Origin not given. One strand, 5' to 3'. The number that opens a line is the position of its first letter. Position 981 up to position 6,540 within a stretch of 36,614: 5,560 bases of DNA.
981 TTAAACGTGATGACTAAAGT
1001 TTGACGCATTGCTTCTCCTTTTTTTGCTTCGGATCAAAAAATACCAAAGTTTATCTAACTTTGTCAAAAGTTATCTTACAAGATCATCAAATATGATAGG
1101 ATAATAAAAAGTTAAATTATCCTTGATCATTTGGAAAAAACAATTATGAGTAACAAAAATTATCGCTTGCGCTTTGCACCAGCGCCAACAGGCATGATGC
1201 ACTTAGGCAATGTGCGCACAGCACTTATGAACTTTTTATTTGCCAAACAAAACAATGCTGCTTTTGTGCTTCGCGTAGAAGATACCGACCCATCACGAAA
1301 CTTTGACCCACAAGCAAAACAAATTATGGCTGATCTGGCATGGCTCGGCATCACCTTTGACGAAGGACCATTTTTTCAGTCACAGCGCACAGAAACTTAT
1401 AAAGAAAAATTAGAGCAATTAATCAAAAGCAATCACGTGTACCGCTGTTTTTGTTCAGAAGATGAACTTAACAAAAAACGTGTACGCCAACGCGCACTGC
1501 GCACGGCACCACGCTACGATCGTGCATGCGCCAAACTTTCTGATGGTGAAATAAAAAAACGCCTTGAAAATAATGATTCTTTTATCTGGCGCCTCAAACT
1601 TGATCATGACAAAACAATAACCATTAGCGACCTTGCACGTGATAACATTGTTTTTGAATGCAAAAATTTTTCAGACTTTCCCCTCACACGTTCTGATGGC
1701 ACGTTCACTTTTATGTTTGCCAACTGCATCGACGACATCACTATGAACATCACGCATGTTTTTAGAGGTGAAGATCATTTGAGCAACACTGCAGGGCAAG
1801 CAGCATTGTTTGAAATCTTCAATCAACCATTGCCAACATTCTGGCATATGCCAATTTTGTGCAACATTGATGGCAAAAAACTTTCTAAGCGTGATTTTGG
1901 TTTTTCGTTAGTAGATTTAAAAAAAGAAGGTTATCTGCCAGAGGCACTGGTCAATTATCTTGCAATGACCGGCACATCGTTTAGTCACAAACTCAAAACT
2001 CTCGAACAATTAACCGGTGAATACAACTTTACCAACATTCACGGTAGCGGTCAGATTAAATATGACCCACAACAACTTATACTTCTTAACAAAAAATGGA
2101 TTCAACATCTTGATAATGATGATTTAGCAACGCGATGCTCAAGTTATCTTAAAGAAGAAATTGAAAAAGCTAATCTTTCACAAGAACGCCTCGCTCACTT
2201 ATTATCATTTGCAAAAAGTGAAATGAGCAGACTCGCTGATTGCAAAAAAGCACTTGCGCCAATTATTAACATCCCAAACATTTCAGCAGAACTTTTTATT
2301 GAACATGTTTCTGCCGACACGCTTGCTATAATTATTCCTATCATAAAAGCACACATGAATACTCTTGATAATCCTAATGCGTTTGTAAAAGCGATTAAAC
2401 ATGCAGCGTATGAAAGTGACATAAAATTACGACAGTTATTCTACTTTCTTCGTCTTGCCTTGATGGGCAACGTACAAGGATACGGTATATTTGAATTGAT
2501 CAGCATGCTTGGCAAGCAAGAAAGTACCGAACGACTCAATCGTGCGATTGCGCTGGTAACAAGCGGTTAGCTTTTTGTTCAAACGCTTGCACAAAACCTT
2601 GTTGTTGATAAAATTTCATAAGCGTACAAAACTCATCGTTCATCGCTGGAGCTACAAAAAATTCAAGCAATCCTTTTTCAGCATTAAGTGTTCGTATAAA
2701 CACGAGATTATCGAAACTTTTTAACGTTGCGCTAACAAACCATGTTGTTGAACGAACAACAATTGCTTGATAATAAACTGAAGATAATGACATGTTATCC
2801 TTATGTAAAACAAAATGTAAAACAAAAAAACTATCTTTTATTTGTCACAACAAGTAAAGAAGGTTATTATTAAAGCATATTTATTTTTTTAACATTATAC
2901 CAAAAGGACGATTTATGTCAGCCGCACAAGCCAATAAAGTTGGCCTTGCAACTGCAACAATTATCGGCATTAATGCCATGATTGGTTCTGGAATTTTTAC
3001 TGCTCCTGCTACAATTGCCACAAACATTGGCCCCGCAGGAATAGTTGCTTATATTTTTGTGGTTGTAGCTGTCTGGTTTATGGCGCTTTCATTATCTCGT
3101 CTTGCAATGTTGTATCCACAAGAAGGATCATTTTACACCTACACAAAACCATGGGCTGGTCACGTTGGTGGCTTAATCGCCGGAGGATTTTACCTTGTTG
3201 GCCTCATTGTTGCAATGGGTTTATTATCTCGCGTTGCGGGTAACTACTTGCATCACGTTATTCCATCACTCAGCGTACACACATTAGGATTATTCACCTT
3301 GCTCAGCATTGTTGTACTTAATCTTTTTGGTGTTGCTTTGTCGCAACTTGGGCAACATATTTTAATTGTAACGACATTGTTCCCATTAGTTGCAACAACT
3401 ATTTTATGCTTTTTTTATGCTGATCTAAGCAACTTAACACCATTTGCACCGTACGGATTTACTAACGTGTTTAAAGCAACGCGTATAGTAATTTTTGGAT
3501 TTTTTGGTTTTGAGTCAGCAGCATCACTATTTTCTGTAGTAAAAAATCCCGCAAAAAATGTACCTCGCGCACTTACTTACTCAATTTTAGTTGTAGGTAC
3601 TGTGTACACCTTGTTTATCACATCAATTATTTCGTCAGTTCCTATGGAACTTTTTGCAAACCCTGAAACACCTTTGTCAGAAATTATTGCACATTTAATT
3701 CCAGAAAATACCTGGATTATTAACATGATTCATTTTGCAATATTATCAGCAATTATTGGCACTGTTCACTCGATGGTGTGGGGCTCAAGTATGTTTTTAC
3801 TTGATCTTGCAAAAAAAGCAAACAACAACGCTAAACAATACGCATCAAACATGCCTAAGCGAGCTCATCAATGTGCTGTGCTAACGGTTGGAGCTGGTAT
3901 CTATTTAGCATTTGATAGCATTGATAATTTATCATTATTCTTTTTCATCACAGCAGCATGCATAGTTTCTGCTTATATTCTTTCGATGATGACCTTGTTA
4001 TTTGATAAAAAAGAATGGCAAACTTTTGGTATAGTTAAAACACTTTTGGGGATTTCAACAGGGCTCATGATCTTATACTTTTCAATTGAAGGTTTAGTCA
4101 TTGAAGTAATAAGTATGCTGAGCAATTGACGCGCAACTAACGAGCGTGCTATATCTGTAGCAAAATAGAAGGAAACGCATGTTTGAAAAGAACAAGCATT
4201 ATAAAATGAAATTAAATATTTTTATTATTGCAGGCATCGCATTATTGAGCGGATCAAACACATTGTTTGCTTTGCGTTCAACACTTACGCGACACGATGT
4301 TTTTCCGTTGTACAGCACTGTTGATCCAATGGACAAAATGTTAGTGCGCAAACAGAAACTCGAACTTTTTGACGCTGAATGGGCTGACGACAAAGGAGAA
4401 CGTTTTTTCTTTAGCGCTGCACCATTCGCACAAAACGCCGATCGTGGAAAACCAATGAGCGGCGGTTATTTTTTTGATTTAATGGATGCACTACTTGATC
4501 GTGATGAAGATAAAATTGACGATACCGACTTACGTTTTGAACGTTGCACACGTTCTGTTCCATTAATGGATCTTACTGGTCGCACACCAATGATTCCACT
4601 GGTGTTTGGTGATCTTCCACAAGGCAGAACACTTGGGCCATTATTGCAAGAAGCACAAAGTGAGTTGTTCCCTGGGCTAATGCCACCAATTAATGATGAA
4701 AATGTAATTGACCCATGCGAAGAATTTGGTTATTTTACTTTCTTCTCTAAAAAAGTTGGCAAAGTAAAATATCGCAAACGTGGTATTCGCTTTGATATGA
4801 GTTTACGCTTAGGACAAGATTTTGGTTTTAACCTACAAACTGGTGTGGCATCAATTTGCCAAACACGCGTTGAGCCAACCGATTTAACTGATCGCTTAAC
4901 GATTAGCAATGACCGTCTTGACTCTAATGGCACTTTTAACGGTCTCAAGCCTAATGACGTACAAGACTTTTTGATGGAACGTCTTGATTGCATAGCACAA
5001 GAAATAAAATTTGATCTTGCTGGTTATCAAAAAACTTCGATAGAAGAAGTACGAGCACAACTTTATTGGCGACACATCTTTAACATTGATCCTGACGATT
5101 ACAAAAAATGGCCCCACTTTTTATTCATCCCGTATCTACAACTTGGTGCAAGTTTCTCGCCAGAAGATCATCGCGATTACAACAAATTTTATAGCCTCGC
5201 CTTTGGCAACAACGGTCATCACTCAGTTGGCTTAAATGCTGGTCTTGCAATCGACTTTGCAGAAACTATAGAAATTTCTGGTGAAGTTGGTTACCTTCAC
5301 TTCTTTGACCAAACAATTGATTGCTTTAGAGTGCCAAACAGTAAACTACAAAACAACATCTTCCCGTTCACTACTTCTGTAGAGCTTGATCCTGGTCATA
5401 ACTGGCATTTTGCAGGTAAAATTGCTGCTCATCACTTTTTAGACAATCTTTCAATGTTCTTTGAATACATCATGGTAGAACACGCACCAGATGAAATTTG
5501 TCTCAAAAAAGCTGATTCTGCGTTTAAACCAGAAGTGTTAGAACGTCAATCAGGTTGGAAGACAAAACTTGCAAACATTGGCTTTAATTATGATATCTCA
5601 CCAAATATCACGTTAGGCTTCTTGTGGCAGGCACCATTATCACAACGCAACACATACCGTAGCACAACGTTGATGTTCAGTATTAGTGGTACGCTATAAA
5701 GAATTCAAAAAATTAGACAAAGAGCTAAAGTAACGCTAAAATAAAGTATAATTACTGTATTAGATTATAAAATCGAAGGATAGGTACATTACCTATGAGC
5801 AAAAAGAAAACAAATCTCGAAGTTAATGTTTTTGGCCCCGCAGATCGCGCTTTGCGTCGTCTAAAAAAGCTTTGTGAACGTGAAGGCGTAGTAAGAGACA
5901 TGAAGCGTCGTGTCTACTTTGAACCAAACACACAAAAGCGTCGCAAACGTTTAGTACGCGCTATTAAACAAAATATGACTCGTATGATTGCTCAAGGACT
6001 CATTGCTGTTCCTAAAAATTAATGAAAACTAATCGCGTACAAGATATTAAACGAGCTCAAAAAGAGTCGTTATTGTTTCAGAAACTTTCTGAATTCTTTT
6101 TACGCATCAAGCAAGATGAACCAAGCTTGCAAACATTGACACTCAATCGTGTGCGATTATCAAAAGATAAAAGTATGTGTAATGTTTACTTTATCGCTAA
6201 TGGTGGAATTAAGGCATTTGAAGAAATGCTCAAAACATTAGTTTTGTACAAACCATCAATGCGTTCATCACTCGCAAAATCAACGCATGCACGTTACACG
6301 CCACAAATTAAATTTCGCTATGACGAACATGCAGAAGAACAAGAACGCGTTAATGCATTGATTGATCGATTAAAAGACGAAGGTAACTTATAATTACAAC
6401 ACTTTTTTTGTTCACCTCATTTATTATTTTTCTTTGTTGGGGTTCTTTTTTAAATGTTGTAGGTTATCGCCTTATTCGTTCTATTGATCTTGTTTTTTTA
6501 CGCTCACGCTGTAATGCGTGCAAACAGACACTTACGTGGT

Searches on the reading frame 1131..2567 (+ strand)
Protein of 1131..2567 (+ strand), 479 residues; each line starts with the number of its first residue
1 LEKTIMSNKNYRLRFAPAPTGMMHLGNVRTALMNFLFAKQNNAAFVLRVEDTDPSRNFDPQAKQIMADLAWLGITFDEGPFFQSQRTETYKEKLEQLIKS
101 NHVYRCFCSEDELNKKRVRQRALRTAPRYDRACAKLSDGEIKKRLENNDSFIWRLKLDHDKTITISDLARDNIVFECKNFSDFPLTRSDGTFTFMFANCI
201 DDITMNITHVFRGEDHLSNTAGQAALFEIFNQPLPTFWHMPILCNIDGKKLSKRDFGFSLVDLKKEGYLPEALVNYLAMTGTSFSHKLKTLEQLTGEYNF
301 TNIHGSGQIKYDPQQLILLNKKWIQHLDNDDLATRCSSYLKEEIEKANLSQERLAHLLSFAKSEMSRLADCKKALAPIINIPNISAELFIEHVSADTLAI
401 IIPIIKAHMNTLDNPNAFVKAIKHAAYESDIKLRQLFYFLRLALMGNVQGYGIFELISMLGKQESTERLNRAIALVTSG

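Call 26: search_protein_families(library=pfam, proteins=[window:1131-2567:+], max_evalue=0.001)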
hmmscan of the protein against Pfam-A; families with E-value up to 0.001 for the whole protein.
window:1131-2567:+ (479 aa): 2 families
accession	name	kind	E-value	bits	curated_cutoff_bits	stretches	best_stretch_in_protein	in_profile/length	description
PF00749.27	tRNA-synt_1c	-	8.1e-78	261.9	23.4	1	12-293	3-288/314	tRNA synthetases class I (E and Q), catalytic domain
PF19269.4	Anticodon_2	-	1.7e-14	54.9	23.6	1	339-473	9-141/141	Anticodon binding domain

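Call 29: find_related_loci(query=window:1131-2567:+, collection=genome_contigs, flank=2000)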
Query window:1131-2567:+ (479 aa) in genome_contigs; peptide patterns used: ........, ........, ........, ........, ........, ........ (x = any residue, [..] = any of these).
44 stretches matched a pattern; 24 encode a relative of the query (tblastn E <= 1e-3); 24 distinct loci.
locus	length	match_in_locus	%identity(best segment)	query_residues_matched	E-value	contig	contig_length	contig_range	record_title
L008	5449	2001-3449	52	5-478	5e-176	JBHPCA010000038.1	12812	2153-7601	Candidatus Dependentiae bacterium isolate SAG AM-311-O15 NODE_38_length_12812_cov_32.936035, whole genome shotgun sequen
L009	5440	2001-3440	53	4-475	3e-173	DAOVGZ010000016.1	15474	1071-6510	MAG TPA_asm: bacterium isolate CSMAG_1328 CSMAG_1328_k141_4941255_length_15474_cov_9.0000, whole genome shotgun sequence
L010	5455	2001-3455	51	2-477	2e-164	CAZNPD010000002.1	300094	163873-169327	MAG TPA_asm: uncultured Pseudomonadota bacterium isolate binchicken_co1_101 genome assembly, contig: NODE_21_length_3000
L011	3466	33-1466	50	8-476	8e-163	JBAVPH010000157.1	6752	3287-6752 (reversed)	MAG: Candidatus Babeliales bacterium isolate MFD02553_ilm_asm_bin1 k127_4033, whole genome shotgun sequence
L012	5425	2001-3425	51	13-478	2e-155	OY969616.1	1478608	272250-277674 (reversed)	MAG: uncultured bacterium isolate MFD04463.bin.c.16 genome assembly, chromosome: 1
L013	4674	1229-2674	50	1-475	2e-155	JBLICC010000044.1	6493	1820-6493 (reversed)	MAG: Alteromonas naphthalenivorans isolate 3300053698_98 Ga0535657_0023615, whole genome shotgun sequence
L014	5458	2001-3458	48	1-476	3e-154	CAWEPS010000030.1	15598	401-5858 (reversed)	MAG: uncultured bacterium isolate MFD02138.bin.3.60 genome assembly, contig: contig_49523, whole genome shotgun sequence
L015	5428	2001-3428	49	10-476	9e-154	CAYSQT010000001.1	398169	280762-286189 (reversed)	MAG TPA_asm: uncultured Pseudomonadota bacterium isolate SRP193066_co2_45 genome assembly, contig: NODE_8_length_398169_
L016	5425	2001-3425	47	6-473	2e-152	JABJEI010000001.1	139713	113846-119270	MAG: bacterium isolate SI073_bin99 k141_2426332, whole genome shotgun sequence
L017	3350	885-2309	50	6-471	3e-158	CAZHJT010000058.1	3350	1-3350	MAG TPA_asm: uncultured Pseudomonadota bacterium isolate SRP170004_co1_148 genome assembly, contig: NODE_48989_length_33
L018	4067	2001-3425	49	6-471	1e-151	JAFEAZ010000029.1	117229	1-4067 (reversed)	Candidatus Dependentiae bacterium isolate SZAS-2 CK_MAG-9__29__length-117229, whole genome shotgun sequence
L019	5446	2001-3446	48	1-475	8e-149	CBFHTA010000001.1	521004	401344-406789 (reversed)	MAG: Candidatus Babelota bacterium isolate Co_bin_40_indper genome assembly, contig: Co_bin_40_indper_c1, whole genome s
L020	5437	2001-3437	49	2-473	9e-148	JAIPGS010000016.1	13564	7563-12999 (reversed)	MAG: Candidatus Babeliales bacterium isolate Tobar13.5m-G55 Tobar13-5m-C5184, whole genome shotgun sequence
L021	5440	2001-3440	51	6-476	9e-165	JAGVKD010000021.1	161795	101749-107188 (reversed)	MAG: Candidatus Babeliales bacterium isolate SW_44 c_000000013196, whole genome shotgun sequence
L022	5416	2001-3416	45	12-474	1e-144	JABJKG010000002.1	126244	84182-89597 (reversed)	MAG: bacterium isolate SI074_bin86 k141_1995185, whole genome shotgun sequence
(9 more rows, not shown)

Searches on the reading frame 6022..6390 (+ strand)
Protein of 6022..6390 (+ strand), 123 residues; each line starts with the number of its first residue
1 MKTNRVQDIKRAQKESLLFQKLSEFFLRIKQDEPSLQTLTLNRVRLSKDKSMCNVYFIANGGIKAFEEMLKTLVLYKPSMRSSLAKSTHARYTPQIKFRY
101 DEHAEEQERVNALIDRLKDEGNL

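Call 26: search_protein_families(library=pfam, proteins=[window:6022-6390:+], max_evalue=0.001)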
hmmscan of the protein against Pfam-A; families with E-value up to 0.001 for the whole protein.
window:6022-6390:+ (123 aa): 1 family
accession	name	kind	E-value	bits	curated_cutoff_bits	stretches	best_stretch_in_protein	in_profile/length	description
PF02033.23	RBFA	-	2.6e-17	63.5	34.7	1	13-114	4-105/105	Ribosome-binding factor A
